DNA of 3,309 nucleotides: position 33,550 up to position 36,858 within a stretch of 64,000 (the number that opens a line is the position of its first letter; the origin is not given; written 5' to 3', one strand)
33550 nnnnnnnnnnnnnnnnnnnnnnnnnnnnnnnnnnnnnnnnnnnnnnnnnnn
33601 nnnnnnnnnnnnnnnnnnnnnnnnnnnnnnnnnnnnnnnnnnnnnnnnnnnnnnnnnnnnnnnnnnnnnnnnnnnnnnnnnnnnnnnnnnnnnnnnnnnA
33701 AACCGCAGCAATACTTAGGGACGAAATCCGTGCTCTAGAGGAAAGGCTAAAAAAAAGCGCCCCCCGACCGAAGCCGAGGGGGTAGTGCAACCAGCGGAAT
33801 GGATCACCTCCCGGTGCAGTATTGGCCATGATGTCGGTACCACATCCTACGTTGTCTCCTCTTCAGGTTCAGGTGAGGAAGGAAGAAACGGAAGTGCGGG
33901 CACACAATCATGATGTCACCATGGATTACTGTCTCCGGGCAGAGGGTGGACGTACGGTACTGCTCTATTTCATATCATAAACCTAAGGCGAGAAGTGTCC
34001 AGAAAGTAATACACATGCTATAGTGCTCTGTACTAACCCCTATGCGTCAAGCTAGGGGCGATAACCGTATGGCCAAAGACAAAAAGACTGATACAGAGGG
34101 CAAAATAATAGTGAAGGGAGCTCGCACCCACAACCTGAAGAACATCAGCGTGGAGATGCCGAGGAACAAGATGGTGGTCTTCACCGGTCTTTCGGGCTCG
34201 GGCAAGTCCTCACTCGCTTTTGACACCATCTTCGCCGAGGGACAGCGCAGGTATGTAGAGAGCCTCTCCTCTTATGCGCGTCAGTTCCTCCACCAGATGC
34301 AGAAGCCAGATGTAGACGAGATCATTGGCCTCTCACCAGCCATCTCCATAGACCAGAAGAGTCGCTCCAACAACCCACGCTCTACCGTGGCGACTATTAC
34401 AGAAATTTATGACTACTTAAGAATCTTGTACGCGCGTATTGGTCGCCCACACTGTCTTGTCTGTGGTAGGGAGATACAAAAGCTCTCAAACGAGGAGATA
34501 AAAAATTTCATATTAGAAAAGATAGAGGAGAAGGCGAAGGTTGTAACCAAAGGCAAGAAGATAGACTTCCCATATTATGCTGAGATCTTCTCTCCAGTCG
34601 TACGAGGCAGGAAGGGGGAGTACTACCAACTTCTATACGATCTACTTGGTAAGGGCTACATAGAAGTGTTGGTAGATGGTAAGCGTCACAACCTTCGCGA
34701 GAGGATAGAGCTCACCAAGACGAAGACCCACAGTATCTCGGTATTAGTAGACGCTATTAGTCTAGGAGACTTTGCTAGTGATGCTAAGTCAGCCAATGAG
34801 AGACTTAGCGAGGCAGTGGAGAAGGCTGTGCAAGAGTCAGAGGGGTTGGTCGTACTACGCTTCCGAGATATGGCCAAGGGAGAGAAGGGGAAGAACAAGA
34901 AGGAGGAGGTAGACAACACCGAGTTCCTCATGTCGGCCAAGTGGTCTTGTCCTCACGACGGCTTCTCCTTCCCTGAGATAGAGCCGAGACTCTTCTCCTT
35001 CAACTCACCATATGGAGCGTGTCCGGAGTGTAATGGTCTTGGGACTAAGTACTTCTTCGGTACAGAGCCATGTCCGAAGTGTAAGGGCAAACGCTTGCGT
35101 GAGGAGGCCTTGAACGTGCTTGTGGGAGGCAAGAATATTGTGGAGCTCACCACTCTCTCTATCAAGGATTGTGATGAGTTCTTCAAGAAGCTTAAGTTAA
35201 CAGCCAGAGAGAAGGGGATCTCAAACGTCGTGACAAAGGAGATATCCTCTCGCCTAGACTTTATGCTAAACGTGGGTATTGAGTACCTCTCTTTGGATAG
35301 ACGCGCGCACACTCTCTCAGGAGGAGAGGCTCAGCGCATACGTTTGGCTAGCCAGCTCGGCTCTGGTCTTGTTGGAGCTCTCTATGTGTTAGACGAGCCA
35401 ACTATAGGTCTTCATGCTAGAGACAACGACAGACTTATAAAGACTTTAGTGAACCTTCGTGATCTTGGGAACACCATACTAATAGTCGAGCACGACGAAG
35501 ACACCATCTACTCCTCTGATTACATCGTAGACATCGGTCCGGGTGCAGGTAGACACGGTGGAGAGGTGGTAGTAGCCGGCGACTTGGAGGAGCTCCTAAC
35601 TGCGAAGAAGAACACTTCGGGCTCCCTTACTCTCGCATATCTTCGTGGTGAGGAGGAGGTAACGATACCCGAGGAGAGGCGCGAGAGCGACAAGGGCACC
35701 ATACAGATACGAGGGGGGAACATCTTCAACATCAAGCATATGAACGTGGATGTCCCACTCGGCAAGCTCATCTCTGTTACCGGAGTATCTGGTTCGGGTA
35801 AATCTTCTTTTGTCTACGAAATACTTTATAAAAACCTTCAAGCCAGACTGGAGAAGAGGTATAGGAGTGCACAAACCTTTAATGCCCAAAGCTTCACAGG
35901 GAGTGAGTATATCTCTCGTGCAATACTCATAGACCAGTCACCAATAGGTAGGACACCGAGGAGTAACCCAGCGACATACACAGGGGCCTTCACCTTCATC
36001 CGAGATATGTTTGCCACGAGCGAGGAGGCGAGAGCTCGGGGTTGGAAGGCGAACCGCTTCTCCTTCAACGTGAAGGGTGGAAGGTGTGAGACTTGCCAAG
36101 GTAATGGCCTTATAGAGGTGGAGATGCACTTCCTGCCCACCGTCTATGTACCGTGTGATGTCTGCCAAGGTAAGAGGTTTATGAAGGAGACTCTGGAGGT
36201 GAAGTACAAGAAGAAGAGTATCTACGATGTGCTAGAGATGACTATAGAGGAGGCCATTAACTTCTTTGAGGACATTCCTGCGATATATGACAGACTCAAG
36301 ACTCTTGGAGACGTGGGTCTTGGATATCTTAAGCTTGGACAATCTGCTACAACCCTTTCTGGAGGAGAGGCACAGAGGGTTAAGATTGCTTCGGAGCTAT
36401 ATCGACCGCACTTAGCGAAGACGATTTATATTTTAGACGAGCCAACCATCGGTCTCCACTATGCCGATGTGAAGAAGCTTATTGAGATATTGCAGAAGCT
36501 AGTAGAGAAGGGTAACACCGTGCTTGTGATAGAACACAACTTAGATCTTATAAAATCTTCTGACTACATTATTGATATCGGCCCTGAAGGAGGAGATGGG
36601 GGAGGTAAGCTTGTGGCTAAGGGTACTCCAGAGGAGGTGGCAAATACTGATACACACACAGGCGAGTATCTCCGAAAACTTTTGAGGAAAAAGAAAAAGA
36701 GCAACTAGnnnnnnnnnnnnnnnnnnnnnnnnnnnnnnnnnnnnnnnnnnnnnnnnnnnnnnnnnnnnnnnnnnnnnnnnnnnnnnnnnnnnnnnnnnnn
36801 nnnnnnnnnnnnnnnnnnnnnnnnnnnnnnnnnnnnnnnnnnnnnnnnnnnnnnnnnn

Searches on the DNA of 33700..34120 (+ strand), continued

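Call 59: search_with_rna_model(model_id=R2, sources=[window, L001, L002, L003, L004, L005, L006, L007, L008, L009, L010, L011, L012, L013, L014, L015, L016, L017, L018, L019, L020, L021, L022, L023, L024, L025, L026, L027, L028, L029, L030, L031, L032, L033, L034, L035, L036, L037, L038, L039, L040, L041, L042, L043, L044, L045, L046, L047, L048, L049, L050, L051, L052, L053, L054, L055, L056, L057, L058, L059, L060, L061, L062, L063, L064, L065, L066, L067, L068, L069, L070, L071, L072, L073, L074, L075, L076, L077, L078, L079, L080, L081, L082, L083, L084, L085, L086, L087, L088, L089, L090, L091, L092, L093, L094, L095, L096, L097, L098, L099], max_evalue=5)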
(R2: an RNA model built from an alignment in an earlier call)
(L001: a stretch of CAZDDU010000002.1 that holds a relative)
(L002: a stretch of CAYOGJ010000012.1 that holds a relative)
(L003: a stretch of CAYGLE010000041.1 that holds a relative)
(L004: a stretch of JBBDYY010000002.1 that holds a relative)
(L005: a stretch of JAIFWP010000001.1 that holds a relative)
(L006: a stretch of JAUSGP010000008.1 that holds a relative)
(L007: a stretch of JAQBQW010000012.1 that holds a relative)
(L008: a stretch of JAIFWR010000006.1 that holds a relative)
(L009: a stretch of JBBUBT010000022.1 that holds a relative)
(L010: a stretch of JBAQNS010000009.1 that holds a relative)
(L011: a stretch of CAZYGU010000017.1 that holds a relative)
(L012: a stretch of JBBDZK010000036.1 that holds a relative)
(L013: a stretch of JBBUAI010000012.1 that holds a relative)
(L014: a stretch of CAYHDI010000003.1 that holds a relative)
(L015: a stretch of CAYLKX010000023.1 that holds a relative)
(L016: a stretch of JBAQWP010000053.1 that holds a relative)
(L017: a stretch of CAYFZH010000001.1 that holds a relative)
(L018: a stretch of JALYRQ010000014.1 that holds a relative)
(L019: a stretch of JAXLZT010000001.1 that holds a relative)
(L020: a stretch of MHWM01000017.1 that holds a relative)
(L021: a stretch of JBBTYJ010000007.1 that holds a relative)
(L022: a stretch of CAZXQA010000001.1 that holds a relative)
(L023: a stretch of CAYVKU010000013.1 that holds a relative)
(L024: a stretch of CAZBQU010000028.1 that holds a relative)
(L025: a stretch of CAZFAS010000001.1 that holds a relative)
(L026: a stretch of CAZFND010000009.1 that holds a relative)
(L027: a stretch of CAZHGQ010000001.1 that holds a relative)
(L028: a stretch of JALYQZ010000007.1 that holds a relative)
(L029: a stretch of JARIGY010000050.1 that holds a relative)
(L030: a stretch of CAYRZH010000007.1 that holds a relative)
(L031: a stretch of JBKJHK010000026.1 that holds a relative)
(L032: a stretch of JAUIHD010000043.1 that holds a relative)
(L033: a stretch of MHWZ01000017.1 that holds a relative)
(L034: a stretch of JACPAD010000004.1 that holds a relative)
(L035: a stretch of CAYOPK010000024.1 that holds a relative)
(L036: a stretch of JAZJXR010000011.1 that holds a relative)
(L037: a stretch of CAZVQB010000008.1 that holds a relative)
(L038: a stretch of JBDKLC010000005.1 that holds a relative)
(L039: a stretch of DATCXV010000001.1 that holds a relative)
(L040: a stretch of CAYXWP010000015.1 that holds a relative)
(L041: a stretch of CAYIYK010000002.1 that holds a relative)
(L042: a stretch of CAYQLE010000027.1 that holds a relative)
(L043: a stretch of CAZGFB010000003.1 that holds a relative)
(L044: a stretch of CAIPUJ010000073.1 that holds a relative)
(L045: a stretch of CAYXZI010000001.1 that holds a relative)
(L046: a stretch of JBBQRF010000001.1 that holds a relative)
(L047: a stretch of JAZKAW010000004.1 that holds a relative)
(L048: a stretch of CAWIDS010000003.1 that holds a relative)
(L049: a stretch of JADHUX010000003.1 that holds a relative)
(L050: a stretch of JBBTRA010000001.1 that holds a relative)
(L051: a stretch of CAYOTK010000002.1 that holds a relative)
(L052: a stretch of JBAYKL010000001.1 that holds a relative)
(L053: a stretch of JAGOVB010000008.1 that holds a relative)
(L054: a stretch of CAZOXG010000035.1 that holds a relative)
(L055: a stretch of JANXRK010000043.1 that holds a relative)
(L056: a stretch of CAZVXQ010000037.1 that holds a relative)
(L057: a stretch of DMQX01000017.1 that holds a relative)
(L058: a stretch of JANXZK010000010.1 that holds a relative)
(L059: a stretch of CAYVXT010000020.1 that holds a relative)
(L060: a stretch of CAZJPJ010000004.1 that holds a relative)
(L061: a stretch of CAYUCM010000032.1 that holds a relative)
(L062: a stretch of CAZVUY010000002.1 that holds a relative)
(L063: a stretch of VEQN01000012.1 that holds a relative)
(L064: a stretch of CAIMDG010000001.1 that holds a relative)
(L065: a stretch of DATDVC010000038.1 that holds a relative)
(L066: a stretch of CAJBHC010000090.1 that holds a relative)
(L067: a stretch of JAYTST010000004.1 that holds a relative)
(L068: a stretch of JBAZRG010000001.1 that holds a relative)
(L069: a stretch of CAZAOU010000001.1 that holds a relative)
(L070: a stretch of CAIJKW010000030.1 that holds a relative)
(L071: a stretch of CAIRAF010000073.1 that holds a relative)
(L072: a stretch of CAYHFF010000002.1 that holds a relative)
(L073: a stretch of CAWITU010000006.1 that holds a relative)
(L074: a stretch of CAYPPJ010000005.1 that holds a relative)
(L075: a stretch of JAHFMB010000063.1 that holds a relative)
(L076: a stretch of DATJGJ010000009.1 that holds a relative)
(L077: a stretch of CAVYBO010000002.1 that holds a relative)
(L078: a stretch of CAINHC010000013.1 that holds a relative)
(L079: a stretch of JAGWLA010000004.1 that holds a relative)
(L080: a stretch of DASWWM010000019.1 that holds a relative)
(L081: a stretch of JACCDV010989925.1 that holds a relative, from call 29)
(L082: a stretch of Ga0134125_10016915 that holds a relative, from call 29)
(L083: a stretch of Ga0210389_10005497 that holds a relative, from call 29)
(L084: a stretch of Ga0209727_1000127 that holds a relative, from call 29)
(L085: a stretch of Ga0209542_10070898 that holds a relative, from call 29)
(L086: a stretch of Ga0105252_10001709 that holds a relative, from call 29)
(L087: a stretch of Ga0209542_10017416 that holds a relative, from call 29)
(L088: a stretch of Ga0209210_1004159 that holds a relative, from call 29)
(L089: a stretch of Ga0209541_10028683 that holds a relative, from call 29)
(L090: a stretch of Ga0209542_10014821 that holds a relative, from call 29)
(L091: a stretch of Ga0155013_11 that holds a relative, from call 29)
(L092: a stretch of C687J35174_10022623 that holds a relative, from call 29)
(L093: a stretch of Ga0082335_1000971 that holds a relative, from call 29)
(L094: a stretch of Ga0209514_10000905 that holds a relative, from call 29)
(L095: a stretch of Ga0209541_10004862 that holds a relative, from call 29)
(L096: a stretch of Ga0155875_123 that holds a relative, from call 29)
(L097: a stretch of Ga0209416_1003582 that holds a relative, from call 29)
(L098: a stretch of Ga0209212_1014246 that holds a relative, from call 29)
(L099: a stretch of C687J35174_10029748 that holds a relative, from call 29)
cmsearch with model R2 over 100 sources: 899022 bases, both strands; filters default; matches with E-value up to 5: 31.
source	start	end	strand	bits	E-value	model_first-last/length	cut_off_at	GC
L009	3253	3281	+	39.4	5.4e-06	1-29/29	no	0.66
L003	2523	2551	+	39.2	6.2e-06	1-29/29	no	0.59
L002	5642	5670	+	36.2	3e-05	1-29/29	no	0.62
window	34033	34061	+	36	3.5e-05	1-29/29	no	0.59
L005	7305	7333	+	35.9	3.6e-05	1-29/29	no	0.55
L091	2958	2986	+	34.8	6.5e-05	1-29/29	no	0.62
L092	2885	2913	+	34.8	6.5e-05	1-29/29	no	0.62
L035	6410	6438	+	33.5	0.00013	1-29/29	no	0.55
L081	2965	2993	+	32.7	0.0002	1-29/29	no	0.69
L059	6111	6139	+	27.6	0.0032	1-29/29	no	0.62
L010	6436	6463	+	26.3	0.0066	1-29/29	no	0.64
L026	6537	6565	+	25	0.013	1-29/29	no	0.55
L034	6088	6115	+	24.7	0.016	1-29/29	no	0.5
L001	6390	6417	+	24.4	0.019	1-29/29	no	0.71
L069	7037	7062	+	22.8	0.043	1-29/29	no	0.58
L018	7377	7406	+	22.6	0.048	1-29/29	no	0.6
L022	6644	6673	+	22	0.066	1-29/29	no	0.5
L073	6055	6083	+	21.6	0.083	1-29/29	no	0.55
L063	9889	9916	+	19.4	0.27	1-29/29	no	0.64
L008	7385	7414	+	18.1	0.55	1-29/29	no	0.67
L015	2969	2995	+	18.1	0.55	1-29/29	no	0.74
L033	3750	3780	-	17.7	0.69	1-29/29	no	0.65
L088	2965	2995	-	17.7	0.69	1-29/29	no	0.65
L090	2965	2995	-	17.7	0.69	1-29/29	no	0.65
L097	2965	2995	-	17.7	0.69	1-29/29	no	0.65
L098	2965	2995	-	17.7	0.69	1-29/29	no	0.65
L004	3314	3342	+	17.3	0.84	1-29/29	no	0.62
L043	6344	6373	+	16.7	1.2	1-29/29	no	0.47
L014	6500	6528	+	16.5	1.3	1-29/29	no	0.59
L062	200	223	+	15.6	2.1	1-29/29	no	0.54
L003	1099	1133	-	14.8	3.3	1-29/29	no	0.46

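Call 60: search_with_rna_model(model_id=R2, sources=[L100, L101, L102, L103, L104, L105, L106, L107, L108, L109, L110, L111, L112, L113, L114, L115, L116, L117, L118, L119, L120, L121, L122, L123, L124, L125, L126, L127, L128, L129, L130, L131, L132, L133, L134, L135, L136, L137, L138, L139, L140, L141, L142, L143, L144, L145, L146, L147, L148, L149, L150, L151, L152, L153, L154, L155, L156, L157, L158, L159, L160], max_evalue=5)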
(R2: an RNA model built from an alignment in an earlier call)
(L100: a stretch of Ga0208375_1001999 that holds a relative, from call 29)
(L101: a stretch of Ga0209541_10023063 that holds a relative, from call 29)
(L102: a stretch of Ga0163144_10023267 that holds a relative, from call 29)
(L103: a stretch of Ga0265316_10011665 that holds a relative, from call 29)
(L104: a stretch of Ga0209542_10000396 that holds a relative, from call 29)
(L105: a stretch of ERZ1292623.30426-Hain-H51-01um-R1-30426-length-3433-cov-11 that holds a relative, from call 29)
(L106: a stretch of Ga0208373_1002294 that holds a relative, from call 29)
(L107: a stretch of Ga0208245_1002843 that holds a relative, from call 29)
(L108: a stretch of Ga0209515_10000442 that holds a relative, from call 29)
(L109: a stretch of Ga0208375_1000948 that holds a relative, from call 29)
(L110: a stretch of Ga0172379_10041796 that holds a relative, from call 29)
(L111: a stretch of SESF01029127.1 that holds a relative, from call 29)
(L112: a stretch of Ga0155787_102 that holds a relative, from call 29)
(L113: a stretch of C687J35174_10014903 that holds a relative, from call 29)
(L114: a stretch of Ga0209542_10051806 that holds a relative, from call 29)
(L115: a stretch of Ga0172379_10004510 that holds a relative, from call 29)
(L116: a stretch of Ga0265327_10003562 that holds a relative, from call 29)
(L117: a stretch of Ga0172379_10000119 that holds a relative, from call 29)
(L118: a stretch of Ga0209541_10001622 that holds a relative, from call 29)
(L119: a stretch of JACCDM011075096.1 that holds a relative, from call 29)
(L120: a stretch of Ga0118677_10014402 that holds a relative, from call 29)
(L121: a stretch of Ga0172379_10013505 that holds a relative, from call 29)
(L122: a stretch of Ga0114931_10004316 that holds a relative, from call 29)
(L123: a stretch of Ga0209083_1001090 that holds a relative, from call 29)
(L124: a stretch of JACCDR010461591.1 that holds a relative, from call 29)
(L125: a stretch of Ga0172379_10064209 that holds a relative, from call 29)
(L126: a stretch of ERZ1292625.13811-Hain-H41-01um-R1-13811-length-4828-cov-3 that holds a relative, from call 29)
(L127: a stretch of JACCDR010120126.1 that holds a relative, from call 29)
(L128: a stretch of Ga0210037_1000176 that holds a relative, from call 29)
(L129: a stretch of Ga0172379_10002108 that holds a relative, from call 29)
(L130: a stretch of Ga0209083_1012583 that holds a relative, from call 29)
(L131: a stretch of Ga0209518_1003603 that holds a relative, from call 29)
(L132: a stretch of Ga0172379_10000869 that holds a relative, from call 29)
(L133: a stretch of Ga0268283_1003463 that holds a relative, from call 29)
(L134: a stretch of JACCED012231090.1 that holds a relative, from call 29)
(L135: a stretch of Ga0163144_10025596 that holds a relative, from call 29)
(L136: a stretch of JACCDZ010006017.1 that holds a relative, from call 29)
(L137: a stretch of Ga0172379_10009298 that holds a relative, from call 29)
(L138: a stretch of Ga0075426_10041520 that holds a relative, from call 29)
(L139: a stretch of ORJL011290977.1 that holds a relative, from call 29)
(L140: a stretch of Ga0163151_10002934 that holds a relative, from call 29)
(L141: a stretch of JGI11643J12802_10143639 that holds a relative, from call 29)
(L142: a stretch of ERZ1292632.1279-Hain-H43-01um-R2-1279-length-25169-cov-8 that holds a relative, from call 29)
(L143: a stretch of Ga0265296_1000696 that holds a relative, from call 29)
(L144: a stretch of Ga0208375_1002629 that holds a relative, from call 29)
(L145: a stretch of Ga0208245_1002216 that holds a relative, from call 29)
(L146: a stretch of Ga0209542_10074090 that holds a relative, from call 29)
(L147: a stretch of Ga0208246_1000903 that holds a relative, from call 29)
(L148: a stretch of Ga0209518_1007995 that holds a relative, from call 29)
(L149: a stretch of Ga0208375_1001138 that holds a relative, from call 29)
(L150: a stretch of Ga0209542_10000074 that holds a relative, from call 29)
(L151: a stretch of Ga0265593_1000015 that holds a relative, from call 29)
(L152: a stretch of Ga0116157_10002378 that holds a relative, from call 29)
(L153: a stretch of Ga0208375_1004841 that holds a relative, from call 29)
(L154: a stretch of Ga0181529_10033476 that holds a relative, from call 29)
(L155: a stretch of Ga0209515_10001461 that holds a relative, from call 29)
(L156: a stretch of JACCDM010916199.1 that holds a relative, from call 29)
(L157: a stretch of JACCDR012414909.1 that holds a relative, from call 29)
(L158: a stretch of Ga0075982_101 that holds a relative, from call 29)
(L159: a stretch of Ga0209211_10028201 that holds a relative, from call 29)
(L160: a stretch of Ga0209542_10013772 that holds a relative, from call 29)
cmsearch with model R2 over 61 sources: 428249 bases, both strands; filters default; matches with E-value up to 5: 24.
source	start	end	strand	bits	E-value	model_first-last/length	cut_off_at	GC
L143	2960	2988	+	40.2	1.6e-06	1-29/29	no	0.55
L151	2576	2604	+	38.1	5.2e-06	1-29/29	no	0.59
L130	1121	1149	+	37.3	8e-06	1-29/29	no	0.52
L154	677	705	+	34.8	3.1e-05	1-29/29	no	0.52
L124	1162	1190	+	34.6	3.5e-05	1-29/29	no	0.52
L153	442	470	+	33.6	6.1e-05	1-29/29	no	0.59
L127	2904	2932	+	33.5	6.3e-05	1-29/29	no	0.48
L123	2917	2945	+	32.4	0.00011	1-29/29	no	0.55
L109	2950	2978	+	29.5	0.00054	1-29/29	no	0.55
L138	86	114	+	29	0.00072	1-29/29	no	0.52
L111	2788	2816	+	27.8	0.0014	1-29/29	no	0.52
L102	2951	2979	+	27.3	0.0018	1-29/29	no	0.55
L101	2964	2992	+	26.9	0.0023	1-29/29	no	0.62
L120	2787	2815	+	24.8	0.007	1-29/29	no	0.52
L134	197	225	+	24.8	0.0072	1-29/29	no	0.52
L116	2723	2750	+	24.2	0.0096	1-29/29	no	0.61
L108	2938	2967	+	18.2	0.25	1-29/29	no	0.7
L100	2965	2995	-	17.7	0.33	1-29/29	no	0.65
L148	2965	2995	-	17.7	0.33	1-29/29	no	0.65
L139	2954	2981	+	16.9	0.5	1-29/29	no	0.57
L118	2893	2922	+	16.1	0.8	1-29/29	no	0.53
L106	2502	2521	+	15.9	0.89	6-25/29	no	0.7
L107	410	429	+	15.9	0.89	6-25/29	no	0.7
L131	2941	2960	+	15.1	1.3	6-25/29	no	0.6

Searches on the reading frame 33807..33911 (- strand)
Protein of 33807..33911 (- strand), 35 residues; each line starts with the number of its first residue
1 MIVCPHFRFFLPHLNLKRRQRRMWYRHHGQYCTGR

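Call 66: search_protein_families(library=ncbifam, proteins=[window:33807-33911:-], max_evalue=1)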
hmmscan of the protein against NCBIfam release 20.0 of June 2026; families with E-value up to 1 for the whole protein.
seq(35 aa): 0 families

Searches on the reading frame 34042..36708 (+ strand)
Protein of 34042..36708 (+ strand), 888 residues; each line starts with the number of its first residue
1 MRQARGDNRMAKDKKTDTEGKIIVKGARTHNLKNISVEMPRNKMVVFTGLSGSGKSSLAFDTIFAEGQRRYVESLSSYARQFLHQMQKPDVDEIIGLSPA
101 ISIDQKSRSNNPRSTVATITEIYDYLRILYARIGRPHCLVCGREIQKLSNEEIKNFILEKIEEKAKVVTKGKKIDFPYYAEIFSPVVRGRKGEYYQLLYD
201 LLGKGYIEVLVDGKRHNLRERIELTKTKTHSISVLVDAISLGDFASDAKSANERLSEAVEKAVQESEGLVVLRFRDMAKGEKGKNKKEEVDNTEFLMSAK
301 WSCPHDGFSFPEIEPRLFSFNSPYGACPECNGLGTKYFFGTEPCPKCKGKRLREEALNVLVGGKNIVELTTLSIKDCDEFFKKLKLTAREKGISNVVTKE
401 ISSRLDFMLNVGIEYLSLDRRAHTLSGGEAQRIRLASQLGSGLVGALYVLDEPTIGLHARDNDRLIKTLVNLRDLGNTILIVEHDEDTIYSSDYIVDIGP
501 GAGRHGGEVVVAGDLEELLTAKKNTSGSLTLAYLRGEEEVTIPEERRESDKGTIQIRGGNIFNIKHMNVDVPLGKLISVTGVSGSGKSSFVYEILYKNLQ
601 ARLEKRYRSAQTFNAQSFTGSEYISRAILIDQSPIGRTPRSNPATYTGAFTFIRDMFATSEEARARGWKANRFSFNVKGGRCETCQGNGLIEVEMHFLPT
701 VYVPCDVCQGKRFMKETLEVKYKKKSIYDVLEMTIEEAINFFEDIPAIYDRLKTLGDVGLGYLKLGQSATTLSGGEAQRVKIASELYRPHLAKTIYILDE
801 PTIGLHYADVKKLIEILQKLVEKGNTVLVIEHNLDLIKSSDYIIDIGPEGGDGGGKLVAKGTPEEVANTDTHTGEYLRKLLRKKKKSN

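Call 8: search_protein_families(library=pfam, proteins=[window:34042-36708:+], max_evalue=0.01)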
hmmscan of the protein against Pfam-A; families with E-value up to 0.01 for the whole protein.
window:34042-36708:+ (888 aa): 16 families
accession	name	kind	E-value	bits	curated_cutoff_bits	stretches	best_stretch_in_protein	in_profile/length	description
PF00005.33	ABC_tran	-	6.3e-21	75.9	25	1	744-802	81-136/137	ABC transporter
PF17760.6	UvrA_inter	-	3.2e-18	66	23.3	1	181-273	20-106/109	UvrA interaction domain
PF02463.25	SMC_N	-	8.6e-09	35.6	40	0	22-492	5-205/220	RecF/RecN/SMC N terminal domain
PF13304.12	AAA_21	-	4.4e-08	34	27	0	778-830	243-296/304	AAA domain, putative AbiEii toxin, Type IV TA system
PF00684.25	DnaJ_CXXCXGXG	-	3.6e-07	30.8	32.7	0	681-712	17-51/65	DnaJ central domain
PF20720.3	nSTAND3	-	4.1e-06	27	27.2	0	29-62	4-37/155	Novel STAND NTPase 3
PF20703.3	nSTAND1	-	4.5e-06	27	27.1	0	575-602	34-61/379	Novel STAND NTPase 1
PF13555.12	AAA_29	-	7.5e-06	26.1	27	0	36-58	16-38/61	P-loop containing region of AAA domain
PF13191.12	AAA_16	-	1.7e-05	25.9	32.6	0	575-610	25-63/167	AAA ATPase domain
PF03193.22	RsgA_GTPase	-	0.00017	21.9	30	0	22-59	86-123/174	RsgA GTPase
PF15777.11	Anti-TRAP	-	0.00057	20.3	32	0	326-352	12-41/59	Tryptophan RNA-binding attenuator protein inhibitory protein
PF13175.12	AAA_15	-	0.00072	19.7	32.1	0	793-826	329-362/374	AAA ATPase domain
PF13671.12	AAA_33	-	0.00095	19.9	27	0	576-605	1-30/143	AAA domain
PF01583.26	APS_kinase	-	0.0013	19.3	21.1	0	43-60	3-20/152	Adenylylsulphate kinase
PF13401.12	AAA_22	-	0.0045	17.7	27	0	575-629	6-55/130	AAA domain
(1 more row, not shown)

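Call 29: find_related_loci(query=window:34069-36705:+, collection=metagenome_contigs, flank=3000)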
Query window:34069-36705:+ (879 aa) in metagenome_contigs; peptide patterns used: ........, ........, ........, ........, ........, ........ (x = any residue, [..] = any of these).
584 stretches matched a pattern; 206 encode a relative of the query (tblastn E <= 1e-3); the best 80 are kept; 80 distinct loci.
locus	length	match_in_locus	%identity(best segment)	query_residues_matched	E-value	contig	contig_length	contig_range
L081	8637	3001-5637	97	1-879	0e+0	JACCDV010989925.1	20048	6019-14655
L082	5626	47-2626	83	1-869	0e+0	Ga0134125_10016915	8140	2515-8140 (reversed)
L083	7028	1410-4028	82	1-872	0e+0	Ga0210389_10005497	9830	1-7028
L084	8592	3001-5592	81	3-875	0e+0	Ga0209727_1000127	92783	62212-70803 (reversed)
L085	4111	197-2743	80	3-875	0e+0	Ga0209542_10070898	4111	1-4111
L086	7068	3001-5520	81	1-875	0e+0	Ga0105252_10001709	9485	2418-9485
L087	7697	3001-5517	81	1-875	0e+0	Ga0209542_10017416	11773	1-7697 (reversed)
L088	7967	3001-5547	79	1-875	0e+0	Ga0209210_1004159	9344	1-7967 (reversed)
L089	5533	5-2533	80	9-875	0e+0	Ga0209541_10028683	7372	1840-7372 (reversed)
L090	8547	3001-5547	79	1-875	0e+0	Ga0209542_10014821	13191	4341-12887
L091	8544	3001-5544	81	4-875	0e+0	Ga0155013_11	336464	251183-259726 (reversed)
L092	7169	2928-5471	81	4-875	0e+0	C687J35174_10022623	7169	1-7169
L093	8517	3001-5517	80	1-875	0e+0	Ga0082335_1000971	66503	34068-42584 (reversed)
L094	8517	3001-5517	80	1-875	0e+0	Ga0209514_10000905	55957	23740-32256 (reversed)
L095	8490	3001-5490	80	1-865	0e+0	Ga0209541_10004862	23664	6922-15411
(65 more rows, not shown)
